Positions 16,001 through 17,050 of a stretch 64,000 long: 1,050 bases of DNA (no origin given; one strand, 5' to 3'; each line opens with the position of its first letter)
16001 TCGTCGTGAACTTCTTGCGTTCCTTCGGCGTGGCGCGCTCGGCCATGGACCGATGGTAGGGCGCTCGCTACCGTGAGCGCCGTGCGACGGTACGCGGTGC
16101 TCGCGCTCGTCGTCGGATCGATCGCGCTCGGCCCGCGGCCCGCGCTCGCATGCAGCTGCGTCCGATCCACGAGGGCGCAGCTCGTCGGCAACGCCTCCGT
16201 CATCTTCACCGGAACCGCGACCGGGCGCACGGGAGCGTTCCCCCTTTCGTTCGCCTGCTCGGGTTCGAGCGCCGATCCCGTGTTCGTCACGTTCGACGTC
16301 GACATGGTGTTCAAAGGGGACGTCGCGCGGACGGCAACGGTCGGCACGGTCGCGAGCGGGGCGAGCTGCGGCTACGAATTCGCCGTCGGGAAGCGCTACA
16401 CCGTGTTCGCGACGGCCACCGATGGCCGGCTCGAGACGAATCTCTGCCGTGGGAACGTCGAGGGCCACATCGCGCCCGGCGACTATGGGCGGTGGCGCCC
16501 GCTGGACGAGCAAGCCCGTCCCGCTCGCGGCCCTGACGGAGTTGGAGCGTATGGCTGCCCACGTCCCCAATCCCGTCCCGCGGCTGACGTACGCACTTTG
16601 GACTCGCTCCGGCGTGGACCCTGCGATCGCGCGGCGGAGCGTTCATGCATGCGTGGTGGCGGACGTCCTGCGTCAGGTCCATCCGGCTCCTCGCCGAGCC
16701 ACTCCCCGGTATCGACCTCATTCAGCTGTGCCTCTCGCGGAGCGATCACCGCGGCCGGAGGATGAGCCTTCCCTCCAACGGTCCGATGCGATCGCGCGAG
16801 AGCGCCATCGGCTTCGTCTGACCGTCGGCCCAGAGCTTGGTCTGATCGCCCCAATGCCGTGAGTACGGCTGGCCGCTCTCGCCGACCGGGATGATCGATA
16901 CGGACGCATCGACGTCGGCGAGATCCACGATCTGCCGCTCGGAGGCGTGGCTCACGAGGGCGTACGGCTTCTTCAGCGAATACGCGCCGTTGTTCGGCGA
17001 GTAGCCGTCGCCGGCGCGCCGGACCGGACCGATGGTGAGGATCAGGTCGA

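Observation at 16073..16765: Secreted bacterial TIMP-like (netrin-module-like) protein with a mature N-terminal Cys-Ser-Cys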

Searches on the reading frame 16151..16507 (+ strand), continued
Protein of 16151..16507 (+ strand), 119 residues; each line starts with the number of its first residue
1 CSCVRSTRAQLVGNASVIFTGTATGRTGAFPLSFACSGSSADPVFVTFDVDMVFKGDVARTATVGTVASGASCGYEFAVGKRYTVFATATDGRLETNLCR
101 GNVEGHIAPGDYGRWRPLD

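Call 59: search_solved_structures(query=A2, max_evalue=1, show_alignments=2)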
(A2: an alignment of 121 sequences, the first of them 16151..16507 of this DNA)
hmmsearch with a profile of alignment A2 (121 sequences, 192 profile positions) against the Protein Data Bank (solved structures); distinct sequences matched with E-value up to 1: 6.
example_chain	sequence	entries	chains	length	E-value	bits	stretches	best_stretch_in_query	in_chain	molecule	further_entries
2tmp_A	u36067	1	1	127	6.5e-08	35.3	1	30-129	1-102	TISSUE INHIBITOR OF METALLOPROTEINASES-2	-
1br9_A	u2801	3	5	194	1.2e-07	34.4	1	30-129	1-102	METALLOPROTEINASE-2 INHIBITOR | METALLOPROTEINASE INHIBITOR 2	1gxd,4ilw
2e2d_C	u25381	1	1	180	6.3e-06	28.9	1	30-129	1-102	Metalloproteinase inhibitor 2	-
1bqq_T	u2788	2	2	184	6.6e-06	28.8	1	30-129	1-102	METALLOPROTEINASE INHIBITOR 2 | PROTEIN (METALLOPROTEINASE INHIBITOR (TIMP-2))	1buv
3cki_B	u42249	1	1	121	2.8e-05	26.7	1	30-129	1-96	Metalloproteinase inhibitor 3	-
3ma2_B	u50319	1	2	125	0.85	12.1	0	30-129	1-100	Metalloproteinase inhibitor 1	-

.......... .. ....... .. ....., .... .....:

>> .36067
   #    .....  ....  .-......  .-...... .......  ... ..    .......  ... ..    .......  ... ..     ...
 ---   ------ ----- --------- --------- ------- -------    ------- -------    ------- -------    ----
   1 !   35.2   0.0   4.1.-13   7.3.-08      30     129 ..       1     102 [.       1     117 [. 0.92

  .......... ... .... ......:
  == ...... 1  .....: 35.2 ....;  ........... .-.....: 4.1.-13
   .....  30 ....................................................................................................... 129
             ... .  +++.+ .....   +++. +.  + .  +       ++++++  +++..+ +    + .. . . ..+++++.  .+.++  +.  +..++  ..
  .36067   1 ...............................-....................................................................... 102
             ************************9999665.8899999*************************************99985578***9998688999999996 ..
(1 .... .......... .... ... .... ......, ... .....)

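Call 61: fold_search(model_id=the predicted structure, library=viral)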
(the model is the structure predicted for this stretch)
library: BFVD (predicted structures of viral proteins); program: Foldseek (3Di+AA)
matches with E <= 10: 530; with E <= 0.001: 0
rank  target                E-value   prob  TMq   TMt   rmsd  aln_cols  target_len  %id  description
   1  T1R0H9                1.4e-02  1.00  0.42  0.13   4.7        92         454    9  LEF-3 [Chrysodeixis chalcites nucleopolyhedrovirus]
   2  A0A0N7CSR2            1.6e-02  1.00  0.42  0.14   5.3        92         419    9  LEF-3 [Buzura suppressaria nuclear polyhedrosis virus]
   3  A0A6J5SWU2            3.3e-02  0.77  0.37  0.24  13.2       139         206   12  Uncharacterized protein [uncultured Caudovirales phage]
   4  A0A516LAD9            4.7e-02  0.60  0.35  0.36  13.2       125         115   11  (no name in the UniProt tables at hand)
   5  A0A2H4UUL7            5.3e-02  0.96  0.37  0.28   5.3        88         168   16  Uncharacterized protein [Bodo saltans virus]
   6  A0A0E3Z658            5.6e-02  0.98  0.42  0.09   5.0        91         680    8  Lef3 [Lambdina fiscellaria nucleopolyhedrovirus]
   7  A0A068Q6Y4            5.6e-02  0.66  0.34  0.16  11.2       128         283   12  Uncharacterized protein [Ralstonia phage RSJ2]
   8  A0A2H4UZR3            5.9e-02  0.97  0.41  0.16   7.1        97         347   11  LEF-3 [Operophtera brumata nucleopolyhedrovirus]
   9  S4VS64                5.9e-02  0.54  0.29  0.15   6.3        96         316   17  Uncharacterized protein [Pandoravirus dulcis]
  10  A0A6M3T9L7            6.7e-02  0.60  0.32  0.37   7.2        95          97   13  (no name in the UniProt tables at hand)
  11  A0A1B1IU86            7.5e-02  0.63  0.37  0.31   8.3       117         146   11  (no name in the UniProt tables at hand)
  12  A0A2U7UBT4            7.9e-02  0.91  0.40  0.15   5.8        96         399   16  Uncharacterized protein [Pandoravirus neocaledonia]
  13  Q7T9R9                8.9e-02  0.90  0.39  0.16   5.3        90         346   12  Lef-3 [Adoxophyes orana granulovirus]
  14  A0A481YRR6            8.9e-02  0.72  0.36  0.38   6.6       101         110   11  Uncharacterized protein [Marseillevirus LCMAC101]
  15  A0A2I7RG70            8.9e-02  0.44  0.35  0.25  11.3       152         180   12  (no name in the UniProt tables at hand)
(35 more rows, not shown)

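Call 63: find_encoding_contigs(protein=P0328, flank=6000, max_places=1)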
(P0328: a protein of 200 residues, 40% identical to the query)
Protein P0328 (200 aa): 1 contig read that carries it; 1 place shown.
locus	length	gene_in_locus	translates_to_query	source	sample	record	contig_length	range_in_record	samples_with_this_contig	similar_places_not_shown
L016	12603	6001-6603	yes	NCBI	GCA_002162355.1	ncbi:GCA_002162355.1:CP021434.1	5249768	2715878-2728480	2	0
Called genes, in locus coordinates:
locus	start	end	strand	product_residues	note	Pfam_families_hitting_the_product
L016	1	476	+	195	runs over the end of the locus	PF12917:YfbR-like, PF13023:HD_3, PF01966:HD (faint)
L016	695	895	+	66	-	-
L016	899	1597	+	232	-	PF01850:PIN (weak)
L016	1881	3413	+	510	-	PF07555:NAGidase, PF21809:Glyco_hydro_84_hel (weak), PF21774:NagJ_C (weak)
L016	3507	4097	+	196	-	PF01965:DJ-1_PfpI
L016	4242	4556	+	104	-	PF00581:Rhodanese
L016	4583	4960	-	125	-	PF00581:Rhodanese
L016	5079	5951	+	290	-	PF00126:HTH_1, PF03466:LysR_substrate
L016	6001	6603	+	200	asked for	-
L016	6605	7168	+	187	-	PF13302:Acetyltransf_3, PF13420:Acetyltransf_4, PF00583:Acetyltransf_1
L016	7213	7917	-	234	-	PF03575:Peptidase_S51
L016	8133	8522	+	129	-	PF00903:Glyoxalase, PF13468:Glyoxalase_3 (faint), PF13669:Glyoxalase_4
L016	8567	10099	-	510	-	PF01510:Amidase_2, PF25275:Golvesin_C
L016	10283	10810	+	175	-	PF03061:4HBT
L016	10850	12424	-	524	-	PF22039:HUTI_composite_bact (weak), PF07969:Amidohydro_3, PF01979:Amidohydro_1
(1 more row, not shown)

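Call 64: find_encoding_contigs(protein=P0300, flank=6000, max_places=1)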
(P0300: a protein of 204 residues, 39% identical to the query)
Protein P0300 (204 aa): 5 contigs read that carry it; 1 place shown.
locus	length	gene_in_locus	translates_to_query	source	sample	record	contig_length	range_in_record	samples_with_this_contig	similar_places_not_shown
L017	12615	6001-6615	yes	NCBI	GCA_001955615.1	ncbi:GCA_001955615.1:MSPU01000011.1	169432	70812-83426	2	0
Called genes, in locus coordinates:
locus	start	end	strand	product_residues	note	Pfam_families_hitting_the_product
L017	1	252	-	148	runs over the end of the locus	PF00903:Glyoxalase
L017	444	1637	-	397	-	PF07690:MFS_1, PF06779:MFS_4, PF07690:MFS_1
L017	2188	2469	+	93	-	PF04531:Phage_holin_1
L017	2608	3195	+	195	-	-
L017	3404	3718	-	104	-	PF03992:ABM (weak)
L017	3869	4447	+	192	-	PF03713:DUF305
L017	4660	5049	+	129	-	-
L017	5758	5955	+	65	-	PF14375:Cys_rich_CWC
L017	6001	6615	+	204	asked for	PF00965:TIMP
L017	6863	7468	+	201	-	-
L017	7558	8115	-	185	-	PF13671:AAA_33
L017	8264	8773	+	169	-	PF05163:DinB (faint), PF12867:DinB_2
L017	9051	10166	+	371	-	PF00931:NB-ARC (faint), PF03308:MeaB (faint), PF07693:KAP_NTPase (faint), PF13191:AAA_16 (faint), PF13555:AAA_29 (faint), PF24883:NPHP3_N (faint), PF25199:nSTAND_NTPase5 (faint), PF00004:AAA (faint), +15 more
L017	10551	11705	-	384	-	PF25198:Spore_GerAC_N, PF05504:Spore_GerAC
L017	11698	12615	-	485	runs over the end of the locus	PF03323:GerA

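Call 65: find_encoding_contigs(protein=P0273, flank=6000, max_places=1)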
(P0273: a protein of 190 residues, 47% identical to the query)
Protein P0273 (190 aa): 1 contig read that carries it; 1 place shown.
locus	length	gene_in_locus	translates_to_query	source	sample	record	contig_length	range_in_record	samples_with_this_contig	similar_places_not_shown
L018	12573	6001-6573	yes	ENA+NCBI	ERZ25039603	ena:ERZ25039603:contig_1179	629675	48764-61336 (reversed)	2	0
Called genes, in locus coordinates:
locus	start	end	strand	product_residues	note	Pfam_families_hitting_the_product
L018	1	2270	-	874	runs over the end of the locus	-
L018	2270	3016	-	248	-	-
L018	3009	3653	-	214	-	PF17957:Big_7 (weak)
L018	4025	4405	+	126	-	PF07963:N_methyl (weak)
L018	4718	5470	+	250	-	PF01790:LGT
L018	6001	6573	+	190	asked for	-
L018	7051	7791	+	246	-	PF08239:SH3_3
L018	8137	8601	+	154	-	-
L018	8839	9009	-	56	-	-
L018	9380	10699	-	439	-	PF00202:Aminotran_3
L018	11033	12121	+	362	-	PF03417:AAT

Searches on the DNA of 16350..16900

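Call 48: search_rna_families(source=window, start=16350, end=16900, threshold=evalue, max_evalue=1)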
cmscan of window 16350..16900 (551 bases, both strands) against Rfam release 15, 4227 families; matches with E-value up to 1: 0.
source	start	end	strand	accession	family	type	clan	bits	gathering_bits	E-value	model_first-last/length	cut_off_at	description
